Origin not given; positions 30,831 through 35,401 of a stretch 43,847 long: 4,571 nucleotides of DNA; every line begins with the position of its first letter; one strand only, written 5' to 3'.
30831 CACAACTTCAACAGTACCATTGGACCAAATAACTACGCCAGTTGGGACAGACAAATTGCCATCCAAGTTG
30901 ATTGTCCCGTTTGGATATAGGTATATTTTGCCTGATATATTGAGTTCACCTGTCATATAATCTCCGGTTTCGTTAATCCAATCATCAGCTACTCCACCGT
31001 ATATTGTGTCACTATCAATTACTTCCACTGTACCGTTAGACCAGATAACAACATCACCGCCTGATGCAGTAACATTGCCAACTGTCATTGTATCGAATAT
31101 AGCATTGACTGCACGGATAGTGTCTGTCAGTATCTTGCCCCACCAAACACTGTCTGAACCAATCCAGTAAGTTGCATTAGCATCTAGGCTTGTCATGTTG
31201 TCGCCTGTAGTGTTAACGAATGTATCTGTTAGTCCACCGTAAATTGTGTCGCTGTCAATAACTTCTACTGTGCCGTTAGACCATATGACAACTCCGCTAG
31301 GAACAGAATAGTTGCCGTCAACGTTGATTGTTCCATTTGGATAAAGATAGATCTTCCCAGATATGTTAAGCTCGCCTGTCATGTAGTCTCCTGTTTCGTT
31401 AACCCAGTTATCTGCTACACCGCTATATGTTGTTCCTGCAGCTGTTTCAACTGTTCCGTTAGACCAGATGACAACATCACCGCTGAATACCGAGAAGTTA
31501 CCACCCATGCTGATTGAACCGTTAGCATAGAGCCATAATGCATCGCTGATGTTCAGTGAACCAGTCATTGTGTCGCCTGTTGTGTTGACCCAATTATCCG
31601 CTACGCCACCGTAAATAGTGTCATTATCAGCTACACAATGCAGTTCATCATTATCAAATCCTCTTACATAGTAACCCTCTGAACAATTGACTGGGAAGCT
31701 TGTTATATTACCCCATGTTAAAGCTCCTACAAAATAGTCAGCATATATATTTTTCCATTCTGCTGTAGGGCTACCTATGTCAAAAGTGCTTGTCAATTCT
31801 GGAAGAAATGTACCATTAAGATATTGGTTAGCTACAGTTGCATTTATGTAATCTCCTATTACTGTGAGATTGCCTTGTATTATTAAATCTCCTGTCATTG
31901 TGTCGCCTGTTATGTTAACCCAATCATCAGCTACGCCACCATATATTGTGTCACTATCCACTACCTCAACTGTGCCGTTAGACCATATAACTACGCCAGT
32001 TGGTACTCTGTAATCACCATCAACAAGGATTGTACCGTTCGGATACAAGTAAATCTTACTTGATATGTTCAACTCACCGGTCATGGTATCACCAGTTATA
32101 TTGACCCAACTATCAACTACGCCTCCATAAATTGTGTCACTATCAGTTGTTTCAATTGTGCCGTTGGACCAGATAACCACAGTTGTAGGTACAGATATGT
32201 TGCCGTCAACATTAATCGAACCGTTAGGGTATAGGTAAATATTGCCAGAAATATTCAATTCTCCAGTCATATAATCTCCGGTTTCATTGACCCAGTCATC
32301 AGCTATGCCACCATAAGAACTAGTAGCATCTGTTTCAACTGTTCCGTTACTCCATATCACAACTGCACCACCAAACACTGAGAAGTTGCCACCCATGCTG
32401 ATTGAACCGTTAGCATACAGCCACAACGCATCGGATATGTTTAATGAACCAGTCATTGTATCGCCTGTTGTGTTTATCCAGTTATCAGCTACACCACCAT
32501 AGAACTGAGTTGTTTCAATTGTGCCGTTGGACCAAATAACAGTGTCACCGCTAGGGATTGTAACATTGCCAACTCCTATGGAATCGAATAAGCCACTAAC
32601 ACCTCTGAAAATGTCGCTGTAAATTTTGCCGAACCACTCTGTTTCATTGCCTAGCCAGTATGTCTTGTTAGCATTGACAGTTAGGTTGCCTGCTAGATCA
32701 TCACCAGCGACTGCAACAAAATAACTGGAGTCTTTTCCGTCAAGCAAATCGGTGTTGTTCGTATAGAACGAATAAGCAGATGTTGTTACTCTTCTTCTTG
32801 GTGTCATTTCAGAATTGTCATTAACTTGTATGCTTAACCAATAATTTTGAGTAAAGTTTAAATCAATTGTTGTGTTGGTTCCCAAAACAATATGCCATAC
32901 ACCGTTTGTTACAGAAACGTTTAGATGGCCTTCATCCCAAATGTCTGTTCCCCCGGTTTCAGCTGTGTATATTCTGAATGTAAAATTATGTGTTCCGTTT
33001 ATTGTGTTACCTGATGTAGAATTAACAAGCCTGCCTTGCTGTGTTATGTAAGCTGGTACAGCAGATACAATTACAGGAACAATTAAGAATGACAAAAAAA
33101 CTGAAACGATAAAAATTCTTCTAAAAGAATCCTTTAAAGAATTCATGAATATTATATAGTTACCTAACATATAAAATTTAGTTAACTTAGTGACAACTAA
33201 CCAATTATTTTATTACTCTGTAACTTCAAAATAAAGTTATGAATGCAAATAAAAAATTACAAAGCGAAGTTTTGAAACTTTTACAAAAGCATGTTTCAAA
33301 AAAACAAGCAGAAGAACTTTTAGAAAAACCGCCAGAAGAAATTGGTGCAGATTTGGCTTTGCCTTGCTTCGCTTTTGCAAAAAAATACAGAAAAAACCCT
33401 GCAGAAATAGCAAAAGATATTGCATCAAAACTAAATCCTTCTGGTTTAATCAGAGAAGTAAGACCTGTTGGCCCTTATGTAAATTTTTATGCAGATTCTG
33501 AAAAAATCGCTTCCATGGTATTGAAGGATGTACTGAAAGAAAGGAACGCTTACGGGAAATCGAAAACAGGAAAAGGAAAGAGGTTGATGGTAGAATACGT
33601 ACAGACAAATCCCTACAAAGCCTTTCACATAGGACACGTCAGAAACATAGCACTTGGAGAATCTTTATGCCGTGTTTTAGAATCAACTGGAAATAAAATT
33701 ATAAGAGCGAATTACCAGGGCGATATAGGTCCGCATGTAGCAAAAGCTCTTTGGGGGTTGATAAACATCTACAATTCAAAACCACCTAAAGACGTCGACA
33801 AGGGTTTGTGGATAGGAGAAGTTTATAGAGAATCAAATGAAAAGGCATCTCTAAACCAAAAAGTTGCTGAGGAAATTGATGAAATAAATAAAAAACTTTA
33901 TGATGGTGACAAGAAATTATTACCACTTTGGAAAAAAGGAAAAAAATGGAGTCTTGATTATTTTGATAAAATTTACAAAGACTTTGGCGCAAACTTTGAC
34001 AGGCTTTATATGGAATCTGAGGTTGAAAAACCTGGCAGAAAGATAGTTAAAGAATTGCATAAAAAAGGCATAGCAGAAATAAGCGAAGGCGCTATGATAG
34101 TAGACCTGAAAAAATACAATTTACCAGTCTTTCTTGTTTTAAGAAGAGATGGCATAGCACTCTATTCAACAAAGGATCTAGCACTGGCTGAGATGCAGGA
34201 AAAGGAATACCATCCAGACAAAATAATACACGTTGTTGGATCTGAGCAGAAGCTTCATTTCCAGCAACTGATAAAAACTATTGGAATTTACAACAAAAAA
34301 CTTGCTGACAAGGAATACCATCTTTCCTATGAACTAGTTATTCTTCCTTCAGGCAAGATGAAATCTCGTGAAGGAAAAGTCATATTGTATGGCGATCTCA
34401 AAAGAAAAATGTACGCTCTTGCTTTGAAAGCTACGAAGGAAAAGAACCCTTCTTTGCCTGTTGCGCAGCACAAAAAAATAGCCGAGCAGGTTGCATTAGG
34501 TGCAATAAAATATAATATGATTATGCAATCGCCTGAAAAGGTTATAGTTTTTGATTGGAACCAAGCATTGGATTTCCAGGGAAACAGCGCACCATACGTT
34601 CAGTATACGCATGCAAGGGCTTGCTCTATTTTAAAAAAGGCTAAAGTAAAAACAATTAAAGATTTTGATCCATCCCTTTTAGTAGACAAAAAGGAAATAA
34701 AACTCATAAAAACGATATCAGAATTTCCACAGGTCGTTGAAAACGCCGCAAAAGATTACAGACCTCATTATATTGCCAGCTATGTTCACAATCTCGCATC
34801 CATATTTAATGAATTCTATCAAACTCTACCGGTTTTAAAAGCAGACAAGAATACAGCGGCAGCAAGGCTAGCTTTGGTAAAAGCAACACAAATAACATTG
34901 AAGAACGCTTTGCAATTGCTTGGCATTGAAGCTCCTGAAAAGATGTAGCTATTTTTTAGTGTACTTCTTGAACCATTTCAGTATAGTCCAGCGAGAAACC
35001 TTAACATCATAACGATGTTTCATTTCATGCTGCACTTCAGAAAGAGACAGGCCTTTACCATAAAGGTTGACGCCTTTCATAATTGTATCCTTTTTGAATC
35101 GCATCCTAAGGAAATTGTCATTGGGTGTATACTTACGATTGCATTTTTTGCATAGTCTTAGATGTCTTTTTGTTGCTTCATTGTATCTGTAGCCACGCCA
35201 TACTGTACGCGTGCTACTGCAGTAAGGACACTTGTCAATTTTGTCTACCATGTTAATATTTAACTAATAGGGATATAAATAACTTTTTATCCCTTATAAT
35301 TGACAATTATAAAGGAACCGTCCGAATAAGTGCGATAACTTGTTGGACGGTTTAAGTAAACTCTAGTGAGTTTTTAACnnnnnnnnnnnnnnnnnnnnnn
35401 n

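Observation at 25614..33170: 2518-aa hyper-repetitive surface protein combining phage-tail-fibre-like repeats with a DUF2341/LamG-like lectin core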

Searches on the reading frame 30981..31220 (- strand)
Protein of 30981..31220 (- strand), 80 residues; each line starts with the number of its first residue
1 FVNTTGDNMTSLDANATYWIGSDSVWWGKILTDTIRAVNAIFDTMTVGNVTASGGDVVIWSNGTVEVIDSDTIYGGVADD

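Call 20: search_protein_families(library=pfam, proteins=[window:30981-31220:-], max_evalue=5)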
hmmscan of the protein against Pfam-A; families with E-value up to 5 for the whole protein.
seq(80 aa): 0 families

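Call 21: search_protein_families(library=phrogs, proteins=[window:30981-31220:-], max_evalue=1)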
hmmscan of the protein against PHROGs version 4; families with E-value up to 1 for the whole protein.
seq(80 aa): 1 family
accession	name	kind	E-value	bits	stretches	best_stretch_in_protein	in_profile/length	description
phrog_2288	-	unknown function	0.22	12.7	1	34-71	10-48/79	-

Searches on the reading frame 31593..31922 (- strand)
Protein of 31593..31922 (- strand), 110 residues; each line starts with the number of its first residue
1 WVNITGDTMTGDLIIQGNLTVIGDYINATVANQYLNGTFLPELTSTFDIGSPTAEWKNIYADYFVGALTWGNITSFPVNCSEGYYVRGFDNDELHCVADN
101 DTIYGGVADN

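Call 20: search_protein_families(library=pfam, proteins=[window:31593-31922:-], max_evalue=5)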
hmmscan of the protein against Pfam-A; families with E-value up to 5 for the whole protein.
seq(110 aa): 0 families

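Call 21: search_protein_families(library=phrogs, proteins=[window:31593-31922:-], max_evalue=1)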
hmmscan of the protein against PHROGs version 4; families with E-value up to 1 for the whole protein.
seq(110 aa): 3 families
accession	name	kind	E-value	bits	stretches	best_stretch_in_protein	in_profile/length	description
phrog_36881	-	unknown function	0.00024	22.1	1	19-75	86-139/198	-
phrog_36222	-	unknown function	0.0033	17.5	1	29-62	56-89/350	-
phrog_7121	-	tail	0.056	12.5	1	21-61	754-789/927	tail fiber protein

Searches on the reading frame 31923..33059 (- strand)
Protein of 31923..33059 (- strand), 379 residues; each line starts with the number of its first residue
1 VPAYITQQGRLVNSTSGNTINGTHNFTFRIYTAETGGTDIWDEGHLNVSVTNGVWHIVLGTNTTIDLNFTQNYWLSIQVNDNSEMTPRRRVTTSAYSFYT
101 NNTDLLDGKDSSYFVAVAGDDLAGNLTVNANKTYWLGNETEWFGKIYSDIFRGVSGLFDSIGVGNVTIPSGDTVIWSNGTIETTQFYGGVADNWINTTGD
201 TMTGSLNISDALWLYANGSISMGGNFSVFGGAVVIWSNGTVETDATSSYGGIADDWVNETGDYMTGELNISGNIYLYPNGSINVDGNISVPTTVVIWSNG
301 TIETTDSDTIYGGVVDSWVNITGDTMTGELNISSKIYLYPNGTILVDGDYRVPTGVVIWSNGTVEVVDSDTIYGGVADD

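Call 70: find_related_loci(query=A7, collection=genome_contigs, flank=6000)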
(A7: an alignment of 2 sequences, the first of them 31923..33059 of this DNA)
Query A7 (379 aa) in genome_contigs; peptide patterns used: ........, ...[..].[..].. (x = any residue, [..] = any of these).
80 stretches matched a pattern; 7 encode a relative of the query (tblastn E <= 1e-3); 7 distinct loci.
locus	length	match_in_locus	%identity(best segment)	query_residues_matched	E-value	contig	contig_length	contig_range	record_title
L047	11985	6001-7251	56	2-379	7e-136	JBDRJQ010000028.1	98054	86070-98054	MAG: Nanoarchaeota archaeon isolate MEGAHIT-group-1.660 k141_8463442, whole genome shotgun sequence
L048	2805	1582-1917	42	1-107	2e-23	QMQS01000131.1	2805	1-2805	MAG: Candidatus Woesearchaeota archaeon isolate B29_G15 B29_Guay15_scaffold_22741, whole genome shotgun sequence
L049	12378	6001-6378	35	1-127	2e-15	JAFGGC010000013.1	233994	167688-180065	MAG: Endomicrobiales bacterium isolate Zod_Metabat.1366 k87_2513824, whole genome shotgun sequence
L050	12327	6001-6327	41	1-104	3e-15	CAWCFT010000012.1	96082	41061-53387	MAG: Endomicrobiales bacterium isolate MFD01231.bin.3.74 genome assembly, contig: contig_35118, whole genome shotgun seq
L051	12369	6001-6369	29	5-124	2e-8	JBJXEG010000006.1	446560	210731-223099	MAG: Pyrinomonadaceae bacterium isolate P.bin.181 k127_571655, whole genome shotgun sequence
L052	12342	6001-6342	31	8-107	4e-10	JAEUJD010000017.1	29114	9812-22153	MAG: Phycisphaerales bacterium isolate new MAG-60 k141_4134112, whole genome shotgun sequence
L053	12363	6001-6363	27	6-123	7e-6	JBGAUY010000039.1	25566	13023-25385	MAG: Pyrinomonadaceae bacterium isolate MAG_MBR_H10.73 MBRH10-73_opera_contig_6670, whole genome shotgun sequence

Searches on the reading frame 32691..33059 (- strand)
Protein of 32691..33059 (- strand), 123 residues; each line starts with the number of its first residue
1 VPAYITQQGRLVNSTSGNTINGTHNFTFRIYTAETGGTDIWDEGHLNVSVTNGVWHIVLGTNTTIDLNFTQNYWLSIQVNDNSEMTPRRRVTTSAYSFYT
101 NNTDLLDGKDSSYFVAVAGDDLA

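Call 20: search_protein_families(library=pfam, proteins=[window:32691-33059:-], max_evalue=5)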
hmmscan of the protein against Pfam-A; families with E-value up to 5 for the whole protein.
seq(123 aa): 0 families

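Call 21: search_protein_families(library=phrogs, proteins=[window:32691-33059:-], max_evalue=1)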
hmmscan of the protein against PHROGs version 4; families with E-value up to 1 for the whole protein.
seq(123 aa): 1 family
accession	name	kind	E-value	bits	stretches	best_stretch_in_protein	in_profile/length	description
phrog_34795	-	unknown function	0.22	12.5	1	59-78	7-26/57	-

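Call 114: search_dna_similar(query=window:32693-33059:-, collection=phages, mode=protein, max_evalue=0.001, max_rows=15)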
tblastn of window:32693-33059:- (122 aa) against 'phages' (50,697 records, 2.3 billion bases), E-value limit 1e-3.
No match.

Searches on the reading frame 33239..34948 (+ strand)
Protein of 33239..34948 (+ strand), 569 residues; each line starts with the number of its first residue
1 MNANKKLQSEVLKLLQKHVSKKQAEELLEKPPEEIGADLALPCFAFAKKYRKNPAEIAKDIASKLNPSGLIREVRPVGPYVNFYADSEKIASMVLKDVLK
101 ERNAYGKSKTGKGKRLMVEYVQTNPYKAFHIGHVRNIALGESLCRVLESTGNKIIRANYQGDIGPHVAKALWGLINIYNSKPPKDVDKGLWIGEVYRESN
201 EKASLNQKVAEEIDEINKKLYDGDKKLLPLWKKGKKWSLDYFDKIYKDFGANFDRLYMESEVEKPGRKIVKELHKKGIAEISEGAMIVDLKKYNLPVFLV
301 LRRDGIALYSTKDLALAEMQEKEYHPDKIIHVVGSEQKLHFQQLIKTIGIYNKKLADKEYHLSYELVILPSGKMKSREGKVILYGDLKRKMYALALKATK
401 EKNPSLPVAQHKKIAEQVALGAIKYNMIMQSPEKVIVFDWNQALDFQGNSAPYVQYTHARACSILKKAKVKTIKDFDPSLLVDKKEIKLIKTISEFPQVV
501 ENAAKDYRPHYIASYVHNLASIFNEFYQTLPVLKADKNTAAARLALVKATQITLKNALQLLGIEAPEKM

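Call 5: search_protein_families(library=pfam, proteins=[window:33239-34948:+], max_evalue=0.01)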
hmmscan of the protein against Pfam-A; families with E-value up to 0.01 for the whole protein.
window:33239-34948:+ (569 aa): 3 families
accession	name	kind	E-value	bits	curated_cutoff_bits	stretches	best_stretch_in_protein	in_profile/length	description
PF00750.26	tRNA-synt_1d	-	3.8e-45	154.8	23.3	1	96-440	3-349/349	tRNA synthetases class I (R), catalytic domain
PF05746.21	DALR_1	-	4.4e-40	136.8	22.3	1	454-569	1-117/117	DALR anticodon binding domain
PF03485.21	Arg_tRNA_synt_N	-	2.4e-14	54.1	21.5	1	7-84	3-84/85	Arginyl tRNA synthetase N terminal domain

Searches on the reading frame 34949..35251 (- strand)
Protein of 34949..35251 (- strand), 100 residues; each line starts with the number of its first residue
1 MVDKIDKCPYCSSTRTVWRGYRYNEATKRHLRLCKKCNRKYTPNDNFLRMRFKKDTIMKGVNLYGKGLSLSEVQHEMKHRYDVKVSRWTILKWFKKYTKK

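Call 5: search_protein_families(library=pfam, proteins=[window:34949-35251:-], max_evalue=0.01)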
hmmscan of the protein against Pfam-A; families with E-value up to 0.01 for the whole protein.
window:34949-35251:- (100 aa): 1 family
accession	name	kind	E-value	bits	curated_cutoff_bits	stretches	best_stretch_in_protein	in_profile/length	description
PF14420.11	Clr5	-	0.0024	18.4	22.3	1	62-96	14-49/54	Clr5 domain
